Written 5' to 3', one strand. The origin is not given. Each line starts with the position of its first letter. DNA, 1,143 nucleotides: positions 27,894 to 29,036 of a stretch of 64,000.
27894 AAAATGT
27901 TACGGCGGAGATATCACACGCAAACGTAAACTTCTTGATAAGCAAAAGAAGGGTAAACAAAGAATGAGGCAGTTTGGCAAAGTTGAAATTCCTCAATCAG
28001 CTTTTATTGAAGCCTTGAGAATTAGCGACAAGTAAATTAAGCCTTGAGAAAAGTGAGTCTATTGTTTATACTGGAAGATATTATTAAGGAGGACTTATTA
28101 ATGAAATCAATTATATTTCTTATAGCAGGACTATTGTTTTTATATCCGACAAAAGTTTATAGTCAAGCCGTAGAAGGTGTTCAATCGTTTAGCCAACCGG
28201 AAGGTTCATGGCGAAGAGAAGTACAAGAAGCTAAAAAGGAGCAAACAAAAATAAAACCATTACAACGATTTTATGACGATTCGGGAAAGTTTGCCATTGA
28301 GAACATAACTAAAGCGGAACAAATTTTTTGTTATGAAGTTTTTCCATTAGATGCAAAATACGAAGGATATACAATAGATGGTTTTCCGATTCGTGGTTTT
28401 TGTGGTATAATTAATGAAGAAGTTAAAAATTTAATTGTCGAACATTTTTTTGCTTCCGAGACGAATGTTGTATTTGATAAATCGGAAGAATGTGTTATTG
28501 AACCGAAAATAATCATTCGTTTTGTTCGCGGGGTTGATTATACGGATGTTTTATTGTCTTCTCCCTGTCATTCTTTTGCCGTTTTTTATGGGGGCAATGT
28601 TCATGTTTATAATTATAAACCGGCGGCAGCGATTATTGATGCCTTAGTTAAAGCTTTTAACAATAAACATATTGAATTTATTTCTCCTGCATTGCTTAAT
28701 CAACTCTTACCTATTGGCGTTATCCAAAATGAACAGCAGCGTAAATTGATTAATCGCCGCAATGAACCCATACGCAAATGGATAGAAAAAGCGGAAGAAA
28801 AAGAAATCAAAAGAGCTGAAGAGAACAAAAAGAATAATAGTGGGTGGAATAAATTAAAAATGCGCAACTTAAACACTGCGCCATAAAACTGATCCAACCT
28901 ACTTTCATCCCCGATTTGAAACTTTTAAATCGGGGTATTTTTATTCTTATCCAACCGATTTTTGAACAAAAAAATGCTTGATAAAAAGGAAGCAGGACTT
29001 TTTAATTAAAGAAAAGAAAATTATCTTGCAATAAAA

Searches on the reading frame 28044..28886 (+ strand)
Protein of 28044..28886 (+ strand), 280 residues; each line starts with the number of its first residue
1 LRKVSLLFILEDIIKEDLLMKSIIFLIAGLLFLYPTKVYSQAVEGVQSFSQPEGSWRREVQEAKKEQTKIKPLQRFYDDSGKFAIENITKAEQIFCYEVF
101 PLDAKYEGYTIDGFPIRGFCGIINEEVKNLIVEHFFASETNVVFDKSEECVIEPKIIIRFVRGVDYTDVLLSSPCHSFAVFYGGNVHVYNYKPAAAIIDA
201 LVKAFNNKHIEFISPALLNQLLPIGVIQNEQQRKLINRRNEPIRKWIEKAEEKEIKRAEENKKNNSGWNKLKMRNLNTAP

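Call 6: search_protein_families(library=pfam, proteins=[window:28044-28886:+], max_evalue=1)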
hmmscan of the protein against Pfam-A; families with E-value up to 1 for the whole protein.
window:28044-28886:+ (280 aa): 1 family
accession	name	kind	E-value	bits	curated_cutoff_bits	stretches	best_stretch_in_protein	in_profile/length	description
PF14004.11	DUF4227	-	0.15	12.5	27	1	23-77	11-67/71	Protein of unknown function (DUF4227)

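Call 7: search_protein_families(library=ncbifam, proteins=[window:28044-28886:+], max_evalue=1)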
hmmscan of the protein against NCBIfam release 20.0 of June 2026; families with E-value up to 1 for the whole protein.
window:28044-28886:+ (280 aa): 0 families

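Call 65: search_protein_families(library=phrogs, proteins=[window:28101-28886:+], max_evalue=0.1)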
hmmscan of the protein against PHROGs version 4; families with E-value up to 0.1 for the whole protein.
window:28101-28886:+ (261 aa): 0 families

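Call 89: search_protein_families(library=pfam, alignment_id=A6, max_evalue=0.1)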
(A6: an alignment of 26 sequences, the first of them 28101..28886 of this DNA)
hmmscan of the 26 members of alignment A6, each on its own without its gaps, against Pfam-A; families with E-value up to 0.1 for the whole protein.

A. member 1, window:28101-28886:+ (261 aa): 0 families

B. families by the number of members that match (of 26 scanned): 6 families
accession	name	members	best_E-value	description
PF06200.19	tify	2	0.0065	tify domain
PF15492.12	Nbas_N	1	0.023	Neuroblastoma-amplified sequence, N terminal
PF08696.17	Dna2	1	0.054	DNA replication factor Dna2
PF10926.14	DUF2800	1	0.059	Protein of unknown function (DUF2800)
PF20709.2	DUF6823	1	0.072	Family of unknown function (DUF6823)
PF14268.11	YoaP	1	0.093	YoaP-like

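Call 90: search_solved_structures(query=A6, max_evalue=1)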
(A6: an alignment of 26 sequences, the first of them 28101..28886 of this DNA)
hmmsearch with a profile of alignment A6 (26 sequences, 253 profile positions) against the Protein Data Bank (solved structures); distinct sequences matched with E-value up to 1: 0.
